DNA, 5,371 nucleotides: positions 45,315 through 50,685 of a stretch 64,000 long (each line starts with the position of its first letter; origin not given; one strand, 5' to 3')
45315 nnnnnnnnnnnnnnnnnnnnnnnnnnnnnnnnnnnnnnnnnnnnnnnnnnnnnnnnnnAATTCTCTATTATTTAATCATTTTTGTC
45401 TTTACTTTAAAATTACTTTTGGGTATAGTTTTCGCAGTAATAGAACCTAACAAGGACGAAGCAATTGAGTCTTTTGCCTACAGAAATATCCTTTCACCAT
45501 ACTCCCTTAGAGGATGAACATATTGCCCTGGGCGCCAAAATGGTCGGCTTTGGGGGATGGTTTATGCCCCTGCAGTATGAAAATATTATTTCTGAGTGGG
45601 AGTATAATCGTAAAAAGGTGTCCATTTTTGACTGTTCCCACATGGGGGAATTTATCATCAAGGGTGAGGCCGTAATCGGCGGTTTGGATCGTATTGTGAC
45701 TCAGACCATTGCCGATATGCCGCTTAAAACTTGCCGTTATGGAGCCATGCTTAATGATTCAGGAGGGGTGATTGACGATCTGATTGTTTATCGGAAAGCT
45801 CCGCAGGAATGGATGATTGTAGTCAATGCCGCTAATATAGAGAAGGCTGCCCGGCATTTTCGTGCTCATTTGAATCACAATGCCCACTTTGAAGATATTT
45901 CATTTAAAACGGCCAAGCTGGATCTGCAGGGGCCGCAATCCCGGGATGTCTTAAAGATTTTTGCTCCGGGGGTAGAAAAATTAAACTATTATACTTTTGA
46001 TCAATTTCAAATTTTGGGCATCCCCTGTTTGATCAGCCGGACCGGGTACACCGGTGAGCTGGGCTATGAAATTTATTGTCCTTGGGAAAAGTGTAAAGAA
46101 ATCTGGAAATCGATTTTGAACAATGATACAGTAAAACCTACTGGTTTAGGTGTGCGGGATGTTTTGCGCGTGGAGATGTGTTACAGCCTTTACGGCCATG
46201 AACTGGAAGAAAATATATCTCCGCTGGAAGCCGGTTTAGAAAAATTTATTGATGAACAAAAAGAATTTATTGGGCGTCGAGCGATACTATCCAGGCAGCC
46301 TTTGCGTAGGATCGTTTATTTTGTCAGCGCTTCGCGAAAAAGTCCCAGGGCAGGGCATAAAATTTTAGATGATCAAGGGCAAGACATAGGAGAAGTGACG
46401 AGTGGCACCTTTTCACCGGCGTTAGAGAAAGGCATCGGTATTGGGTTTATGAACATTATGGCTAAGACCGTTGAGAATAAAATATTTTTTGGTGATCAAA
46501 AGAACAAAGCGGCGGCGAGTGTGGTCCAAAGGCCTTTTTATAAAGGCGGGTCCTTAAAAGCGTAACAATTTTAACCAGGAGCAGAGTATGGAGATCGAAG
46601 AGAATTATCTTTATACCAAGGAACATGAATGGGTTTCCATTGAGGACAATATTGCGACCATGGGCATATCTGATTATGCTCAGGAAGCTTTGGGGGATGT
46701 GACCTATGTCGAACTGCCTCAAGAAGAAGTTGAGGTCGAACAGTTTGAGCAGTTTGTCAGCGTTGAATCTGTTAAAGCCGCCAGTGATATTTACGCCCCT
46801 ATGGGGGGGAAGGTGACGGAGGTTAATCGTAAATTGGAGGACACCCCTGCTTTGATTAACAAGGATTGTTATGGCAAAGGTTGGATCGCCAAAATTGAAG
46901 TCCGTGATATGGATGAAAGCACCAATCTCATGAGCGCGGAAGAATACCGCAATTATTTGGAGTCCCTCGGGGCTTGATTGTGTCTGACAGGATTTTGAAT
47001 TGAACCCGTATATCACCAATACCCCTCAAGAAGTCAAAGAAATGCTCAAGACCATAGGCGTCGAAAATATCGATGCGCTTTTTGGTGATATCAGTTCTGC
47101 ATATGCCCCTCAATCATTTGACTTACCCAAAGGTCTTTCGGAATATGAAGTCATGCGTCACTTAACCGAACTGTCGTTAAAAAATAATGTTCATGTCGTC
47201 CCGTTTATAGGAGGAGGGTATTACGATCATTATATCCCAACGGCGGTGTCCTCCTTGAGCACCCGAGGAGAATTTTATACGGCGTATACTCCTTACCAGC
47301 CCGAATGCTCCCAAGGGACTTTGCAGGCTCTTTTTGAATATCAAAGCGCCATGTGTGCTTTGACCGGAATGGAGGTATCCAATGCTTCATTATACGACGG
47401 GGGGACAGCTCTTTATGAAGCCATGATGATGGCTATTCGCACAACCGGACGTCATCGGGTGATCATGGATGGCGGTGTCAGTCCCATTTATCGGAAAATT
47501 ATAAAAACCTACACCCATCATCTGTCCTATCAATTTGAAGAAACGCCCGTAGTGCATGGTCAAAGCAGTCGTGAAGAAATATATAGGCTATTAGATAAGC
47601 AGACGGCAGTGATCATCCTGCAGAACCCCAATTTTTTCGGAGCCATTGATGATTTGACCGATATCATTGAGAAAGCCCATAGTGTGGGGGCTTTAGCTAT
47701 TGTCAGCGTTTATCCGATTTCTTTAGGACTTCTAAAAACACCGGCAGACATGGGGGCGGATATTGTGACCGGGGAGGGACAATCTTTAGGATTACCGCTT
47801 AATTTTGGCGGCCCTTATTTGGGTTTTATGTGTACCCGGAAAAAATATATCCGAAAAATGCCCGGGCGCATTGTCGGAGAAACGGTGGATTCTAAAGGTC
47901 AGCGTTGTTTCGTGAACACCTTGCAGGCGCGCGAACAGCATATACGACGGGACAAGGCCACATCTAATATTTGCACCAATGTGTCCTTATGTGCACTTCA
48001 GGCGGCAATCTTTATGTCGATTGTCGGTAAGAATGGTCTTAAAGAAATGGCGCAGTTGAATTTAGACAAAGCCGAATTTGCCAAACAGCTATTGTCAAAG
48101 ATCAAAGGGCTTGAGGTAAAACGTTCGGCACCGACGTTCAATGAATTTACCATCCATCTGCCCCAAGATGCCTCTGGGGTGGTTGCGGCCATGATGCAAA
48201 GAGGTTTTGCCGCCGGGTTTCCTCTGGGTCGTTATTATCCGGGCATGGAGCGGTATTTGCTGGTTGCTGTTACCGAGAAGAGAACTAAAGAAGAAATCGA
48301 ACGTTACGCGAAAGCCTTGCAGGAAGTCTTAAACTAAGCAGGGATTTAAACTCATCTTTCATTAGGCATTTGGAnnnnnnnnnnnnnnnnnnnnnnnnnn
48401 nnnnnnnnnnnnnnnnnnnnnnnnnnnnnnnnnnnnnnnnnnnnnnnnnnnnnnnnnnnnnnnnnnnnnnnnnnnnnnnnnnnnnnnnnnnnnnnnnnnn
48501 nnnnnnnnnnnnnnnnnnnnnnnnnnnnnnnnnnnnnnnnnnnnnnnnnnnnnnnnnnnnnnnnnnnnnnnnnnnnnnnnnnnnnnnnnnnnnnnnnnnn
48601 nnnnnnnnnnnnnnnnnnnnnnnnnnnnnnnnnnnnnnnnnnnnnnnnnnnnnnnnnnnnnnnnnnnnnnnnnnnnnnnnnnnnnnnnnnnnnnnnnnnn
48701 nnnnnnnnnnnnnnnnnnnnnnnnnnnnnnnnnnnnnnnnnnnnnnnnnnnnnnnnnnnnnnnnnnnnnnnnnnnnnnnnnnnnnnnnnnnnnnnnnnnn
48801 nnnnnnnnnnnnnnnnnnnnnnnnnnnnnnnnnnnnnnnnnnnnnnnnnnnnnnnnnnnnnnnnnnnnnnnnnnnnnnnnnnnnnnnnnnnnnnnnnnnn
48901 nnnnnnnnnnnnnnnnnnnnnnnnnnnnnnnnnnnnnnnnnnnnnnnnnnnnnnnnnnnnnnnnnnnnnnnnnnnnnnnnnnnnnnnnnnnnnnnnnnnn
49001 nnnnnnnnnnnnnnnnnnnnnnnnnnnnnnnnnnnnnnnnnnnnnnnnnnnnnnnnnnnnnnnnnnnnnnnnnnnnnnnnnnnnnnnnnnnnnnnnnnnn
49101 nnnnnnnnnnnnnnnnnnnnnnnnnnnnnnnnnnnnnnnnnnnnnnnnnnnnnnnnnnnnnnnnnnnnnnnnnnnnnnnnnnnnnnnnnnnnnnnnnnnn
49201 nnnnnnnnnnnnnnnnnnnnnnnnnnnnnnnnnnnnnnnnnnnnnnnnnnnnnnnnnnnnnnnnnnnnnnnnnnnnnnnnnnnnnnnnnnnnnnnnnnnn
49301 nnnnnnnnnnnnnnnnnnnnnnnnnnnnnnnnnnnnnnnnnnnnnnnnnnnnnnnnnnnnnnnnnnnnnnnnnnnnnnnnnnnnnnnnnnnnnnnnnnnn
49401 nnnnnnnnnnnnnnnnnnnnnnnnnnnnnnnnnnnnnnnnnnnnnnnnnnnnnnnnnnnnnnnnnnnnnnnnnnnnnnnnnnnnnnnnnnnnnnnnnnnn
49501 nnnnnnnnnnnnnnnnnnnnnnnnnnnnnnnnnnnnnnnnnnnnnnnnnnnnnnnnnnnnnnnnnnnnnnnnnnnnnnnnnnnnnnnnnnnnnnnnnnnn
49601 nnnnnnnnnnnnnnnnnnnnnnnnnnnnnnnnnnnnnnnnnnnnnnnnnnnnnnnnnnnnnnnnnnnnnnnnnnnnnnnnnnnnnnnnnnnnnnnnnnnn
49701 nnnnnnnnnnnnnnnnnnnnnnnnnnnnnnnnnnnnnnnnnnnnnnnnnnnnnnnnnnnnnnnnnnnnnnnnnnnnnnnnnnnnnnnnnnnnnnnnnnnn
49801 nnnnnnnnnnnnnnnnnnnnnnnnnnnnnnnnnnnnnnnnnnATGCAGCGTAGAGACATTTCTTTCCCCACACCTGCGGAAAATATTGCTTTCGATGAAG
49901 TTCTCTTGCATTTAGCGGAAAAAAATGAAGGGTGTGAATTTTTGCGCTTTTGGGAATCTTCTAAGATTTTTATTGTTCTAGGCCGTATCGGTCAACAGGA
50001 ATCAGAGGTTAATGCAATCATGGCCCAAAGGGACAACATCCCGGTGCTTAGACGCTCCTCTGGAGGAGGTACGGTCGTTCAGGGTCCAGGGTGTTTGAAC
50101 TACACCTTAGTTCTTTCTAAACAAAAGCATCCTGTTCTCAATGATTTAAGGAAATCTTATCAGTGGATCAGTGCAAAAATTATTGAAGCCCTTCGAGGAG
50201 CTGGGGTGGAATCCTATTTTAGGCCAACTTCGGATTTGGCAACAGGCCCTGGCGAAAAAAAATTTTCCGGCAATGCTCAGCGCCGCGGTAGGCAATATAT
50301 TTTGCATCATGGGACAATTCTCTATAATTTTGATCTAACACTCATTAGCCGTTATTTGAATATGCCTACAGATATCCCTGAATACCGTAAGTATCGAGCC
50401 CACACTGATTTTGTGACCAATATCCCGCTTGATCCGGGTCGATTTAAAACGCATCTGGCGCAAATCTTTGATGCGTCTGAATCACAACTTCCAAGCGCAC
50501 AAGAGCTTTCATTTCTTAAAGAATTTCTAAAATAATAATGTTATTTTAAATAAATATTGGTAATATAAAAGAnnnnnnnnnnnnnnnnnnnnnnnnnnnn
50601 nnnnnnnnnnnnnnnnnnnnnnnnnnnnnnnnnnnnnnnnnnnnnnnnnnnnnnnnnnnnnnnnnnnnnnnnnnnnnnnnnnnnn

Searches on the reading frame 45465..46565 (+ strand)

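Call 12: search_protein_families(library=pfam, proteins=[window:45465-46565:+], max_evalue=0.001)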
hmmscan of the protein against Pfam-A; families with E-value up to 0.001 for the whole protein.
window:45465-46565:+ (366 aa): 2 families
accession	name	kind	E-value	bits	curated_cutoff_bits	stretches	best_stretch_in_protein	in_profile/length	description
PF01571.26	GCV_T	-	3.9e-79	265.9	25.6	1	15-260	1-254/255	Aminomethyltransferase folate-binding domain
PF08669.17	GCV_T_C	-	3.2e-14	53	25.9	1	281-360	1-80/80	Glycine cleavage T-protein C-terminal barrel domain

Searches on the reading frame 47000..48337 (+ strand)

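Call 12: search_protein_families(library=pfam, proteins=[window:47000-48337:+], max_evalue=0.001)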
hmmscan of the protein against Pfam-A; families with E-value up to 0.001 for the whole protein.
window:47000-48337:+ (445 aa): 3 families
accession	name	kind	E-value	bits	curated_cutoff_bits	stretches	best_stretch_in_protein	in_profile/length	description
PF02347.22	GDC-P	-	1e-125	420.4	26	1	4-436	3-425/429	Glycine cleavage system P-protein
PF01053.26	Cys_Met_Meta_PP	-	3.6e-06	26.2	27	1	115-257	58-193/381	Cys/Met metabolism PLP-dependent enzyme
PF00266.25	Aminotran_5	-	9.5e-06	25.3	21.5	1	186-375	124-301/371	Aminotransferase class-V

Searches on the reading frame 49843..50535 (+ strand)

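Call 9: search_protein_families(library=pfam, proteins=[window:49843-50535:+], max_evalue=0.01)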
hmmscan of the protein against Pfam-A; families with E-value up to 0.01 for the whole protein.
window:49843-50535:+ (230 aa): 2 families
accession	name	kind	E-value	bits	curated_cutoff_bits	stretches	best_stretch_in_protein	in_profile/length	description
PF21948.1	LplA-B_cat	-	1.1e-39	137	27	1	11-194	2-178/200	Lipoyl protein ligase A/B catalytic domain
PF03099.24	BPL_LplA_LipB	-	1.1e-07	32.2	21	1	62-164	22-133/133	Biotin/lipoate A/B protein ligase family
